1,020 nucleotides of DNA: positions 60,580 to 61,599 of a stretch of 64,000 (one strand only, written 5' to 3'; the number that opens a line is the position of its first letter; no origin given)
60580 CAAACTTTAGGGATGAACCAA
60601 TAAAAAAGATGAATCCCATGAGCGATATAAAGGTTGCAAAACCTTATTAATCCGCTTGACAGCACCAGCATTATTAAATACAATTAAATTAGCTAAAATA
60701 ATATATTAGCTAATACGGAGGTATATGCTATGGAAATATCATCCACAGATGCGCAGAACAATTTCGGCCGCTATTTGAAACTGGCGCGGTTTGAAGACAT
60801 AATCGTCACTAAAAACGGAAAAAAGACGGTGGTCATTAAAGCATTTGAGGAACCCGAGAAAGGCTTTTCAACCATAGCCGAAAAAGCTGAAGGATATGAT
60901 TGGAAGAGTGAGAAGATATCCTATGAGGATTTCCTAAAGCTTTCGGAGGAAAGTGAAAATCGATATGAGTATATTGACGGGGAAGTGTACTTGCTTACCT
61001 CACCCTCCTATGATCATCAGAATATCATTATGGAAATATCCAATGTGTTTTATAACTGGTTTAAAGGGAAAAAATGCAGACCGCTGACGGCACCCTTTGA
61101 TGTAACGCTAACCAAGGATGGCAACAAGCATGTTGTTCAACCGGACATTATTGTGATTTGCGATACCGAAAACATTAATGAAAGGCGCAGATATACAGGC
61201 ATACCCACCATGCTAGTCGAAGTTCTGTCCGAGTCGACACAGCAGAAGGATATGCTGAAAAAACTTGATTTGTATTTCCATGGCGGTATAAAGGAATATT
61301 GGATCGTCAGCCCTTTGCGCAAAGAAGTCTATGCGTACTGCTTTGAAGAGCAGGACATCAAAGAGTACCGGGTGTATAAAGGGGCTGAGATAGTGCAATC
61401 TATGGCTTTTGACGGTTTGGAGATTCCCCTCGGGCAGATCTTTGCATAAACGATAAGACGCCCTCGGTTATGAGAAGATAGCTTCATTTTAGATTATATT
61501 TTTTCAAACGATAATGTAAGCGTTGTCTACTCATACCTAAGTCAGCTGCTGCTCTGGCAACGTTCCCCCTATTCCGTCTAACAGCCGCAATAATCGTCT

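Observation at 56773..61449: Three paralogous single-chain Phd/YefM-domain::Uma2-nuclease fusion genes clustered in 4.7 kb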

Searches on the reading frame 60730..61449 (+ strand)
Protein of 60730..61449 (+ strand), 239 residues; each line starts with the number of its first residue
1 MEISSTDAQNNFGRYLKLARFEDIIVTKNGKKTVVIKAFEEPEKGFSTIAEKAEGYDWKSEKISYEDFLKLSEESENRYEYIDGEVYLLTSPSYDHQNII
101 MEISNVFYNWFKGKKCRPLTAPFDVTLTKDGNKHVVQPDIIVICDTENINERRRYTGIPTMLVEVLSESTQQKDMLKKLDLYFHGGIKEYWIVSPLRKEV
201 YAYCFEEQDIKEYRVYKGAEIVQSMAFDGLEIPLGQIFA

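Call 3: search_protein_families(library=pfam, proteins=[window:60730-61449:+], max_evalue=1)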
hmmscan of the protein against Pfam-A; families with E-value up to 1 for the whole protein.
window:60730-61449:+ (239 aa): 2 families
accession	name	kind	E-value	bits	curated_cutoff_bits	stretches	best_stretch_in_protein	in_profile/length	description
PF05685.18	Uma2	-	3.9e-31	108.3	27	1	66-234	2-171/172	Putative restriction endonuclease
PF02604.26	PhdYeFM_antitox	-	2.5e-08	34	29.8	1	3-44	4-47/74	Antitoxin Phd_YefM, type II toxin-antitoxin system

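Call 4: search_protein_families(library=ncbifam, proteins=[window:60730-61449:+], max_evalue=1)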
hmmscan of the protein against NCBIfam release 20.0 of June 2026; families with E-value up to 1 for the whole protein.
window:60730-61449:+ (239 aa): 1 family
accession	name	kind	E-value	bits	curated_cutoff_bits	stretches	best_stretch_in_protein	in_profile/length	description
TIGR01552.1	phd_fam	subfamily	1.7e-06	27.3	20.8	1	2-36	1-36/53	type II toxin-antitoxin system prevent-host-death family antitoxin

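Call 30: find_homologous_proteins(query=window:60730-61449:+, max_evalue=0.00001)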
Query window:60730-61449:+ (239 aa): 1817 proteins with E <= 0.00001 among 2117 candidates; the best 120 are listed.
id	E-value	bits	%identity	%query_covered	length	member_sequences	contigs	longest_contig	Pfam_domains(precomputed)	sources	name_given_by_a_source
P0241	2.9e-157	539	100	100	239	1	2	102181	PF05685.19,PF02604.27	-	-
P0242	1.1e-141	488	90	100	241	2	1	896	PF05685.19,PF02604.27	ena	-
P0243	3.4e-140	483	88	100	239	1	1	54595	PF05685.19,PF02604.27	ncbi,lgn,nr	ncbi:MAG: type II toxin-antitoxin system Phd/YefM family antitoxin [Bacillota bacterium]|nr:type II 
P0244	1.0e-135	469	86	100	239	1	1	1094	PF05685.19,PF02604.27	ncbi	-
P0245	1.0e-135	469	84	100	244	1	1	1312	PF05685.19,PF02604.27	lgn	-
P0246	5.1e-134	463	86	100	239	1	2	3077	PF05685.19,PF02604.27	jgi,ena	-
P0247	5.4e-134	463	85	100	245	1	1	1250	PF05685.19,PF02604.27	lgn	-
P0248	6.4e-134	463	86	100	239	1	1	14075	PF05685.19,PF02604.27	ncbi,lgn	ncbi:MAG: type II toxin-antitoxin system Phd/YefM family antitoxin [Bacillota bacterium]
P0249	2.0e-133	461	86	100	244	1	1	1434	PF05685.19,PF02604.27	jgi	jgi:prevent-host-death family protein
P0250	3.8e-132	457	84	100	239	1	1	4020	PF05685.19,PF02604.27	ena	-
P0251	7.6e-131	453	83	100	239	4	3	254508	PF05685.19,PF02604.27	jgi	jgi:prevent-host-death family protein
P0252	7.6e-131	453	82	100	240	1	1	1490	PF05685.19,PF02604.27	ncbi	-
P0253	3.3e-130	451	84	100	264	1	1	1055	PF05685.19,PF02604.27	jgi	jgi:prevent-host-death family protein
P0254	1.1e-129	449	81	100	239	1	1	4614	PF05685.19,PF02604.27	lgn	-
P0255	1.6e-128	445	83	100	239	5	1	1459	PF05685.19,PF02604.27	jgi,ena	-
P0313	5.6e-114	397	72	100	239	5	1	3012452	PF05685.19,PF02604.27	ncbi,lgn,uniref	ncbi:type II toxin-antitoxin system prevent-host-death family antitoxin [Dehalobacter sp. TBBPA1]|un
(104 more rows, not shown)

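Call 35: search_protein_families(library=padloc, proteins=[window:60730-61449:+], max_evalue=0.1)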
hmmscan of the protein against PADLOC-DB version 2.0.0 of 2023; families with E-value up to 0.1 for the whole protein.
window:60730-61449:+ (239 aa): 4 families
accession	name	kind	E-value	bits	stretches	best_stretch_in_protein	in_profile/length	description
PDLC04832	PDC-S03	-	6.9e-60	200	1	59-238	5-186/188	-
PDLC04834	PDC-S03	-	4.2e-39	132.2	1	59-238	5-182/184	-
PDLC04833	PDC-S03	-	2.5e-31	106.8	1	59-239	20-204/207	-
PDLC04835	PDC-S03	-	3.6e-18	63.9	1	60-195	6-146/207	-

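Call 36: search_protein_families(library=phrogs, proteins=[window:60730-61449:+], max_evalue=0.1)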
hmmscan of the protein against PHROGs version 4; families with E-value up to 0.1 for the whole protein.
window:60730-61449:+ (239 aa): 2 families
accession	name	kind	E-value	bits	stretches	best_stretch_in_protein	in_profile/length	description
phrog_16228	-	unknown function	8.3e-45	153.6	1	61-225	7-167/187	-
phrog_19183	-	unknown function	0.008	17.9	1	62-83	32-53/92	-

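Call 66: find_encoding_contigs(protein=P0313, flank=7000, max_places=2)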
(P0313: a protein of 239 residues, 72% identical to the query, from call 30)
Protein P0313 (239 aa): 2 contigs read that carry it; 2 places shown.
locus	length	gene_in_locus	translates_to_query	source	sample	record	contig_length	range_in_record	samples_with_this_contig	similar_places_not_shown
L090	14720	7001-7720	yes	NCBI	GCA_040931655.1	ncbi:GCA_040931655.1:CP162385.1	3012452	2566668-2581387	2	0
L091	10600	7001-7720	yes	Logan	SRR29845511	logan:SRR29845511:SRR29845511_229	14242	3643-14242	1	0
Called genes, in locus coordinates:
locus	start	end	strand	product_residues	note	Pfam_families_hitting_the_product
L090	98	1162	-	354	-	PF06144:DNA_pol3_delta (faint), PF21694:DNA_pol3_delta_C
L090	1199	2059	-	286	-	PF06103:DUF948 (faint), PF00015:MCPsignal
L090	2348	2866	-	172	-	PF00160:Pro_isomerase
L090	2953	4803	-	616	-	PF03772:Competence, PF00753:Lactamase_B, PF12706:Lactamase_B_2 (weak)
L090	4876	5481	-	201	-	PF13567:DUF4131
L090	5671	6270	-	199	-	PF10531:SLBB (faint), PF00633:HHH (weak), PF12836:HHH_3, PF14520:HHH_5 (faint)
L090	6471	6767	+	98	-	-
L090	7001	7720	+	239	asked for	PF02604:PhdYeFM_antitox (weak), PF05685:Uma2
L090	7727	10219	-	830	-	PF00133:tRNA-synt_1, PF01406:tRNA-synt_1e (faint), PF09334:tRNA-synt_1g, PF13603:tRNA-synt_1_2, PF00133:tRNA-synt_1, PF09334:tRNA-synt_1g, PF08264:Anticodon_1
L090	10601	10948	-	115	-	PF02410:RsfS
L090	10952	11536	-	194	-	PF01966:HD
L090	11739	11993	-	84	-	PF00076:RRM_1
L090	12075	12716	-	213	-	PF01467:CTP_transf_like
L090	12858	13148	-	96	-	PF01985:CRS1_YhbY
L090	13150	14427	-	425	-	PF01018:GTP1_OBG, PF01926:MMR_HSR1, PF02421:FeoB_N, PF09269:DUF1967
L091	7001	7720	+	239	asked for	PF02604:PhdYeFM_antitox (weak), PF05685:Uma2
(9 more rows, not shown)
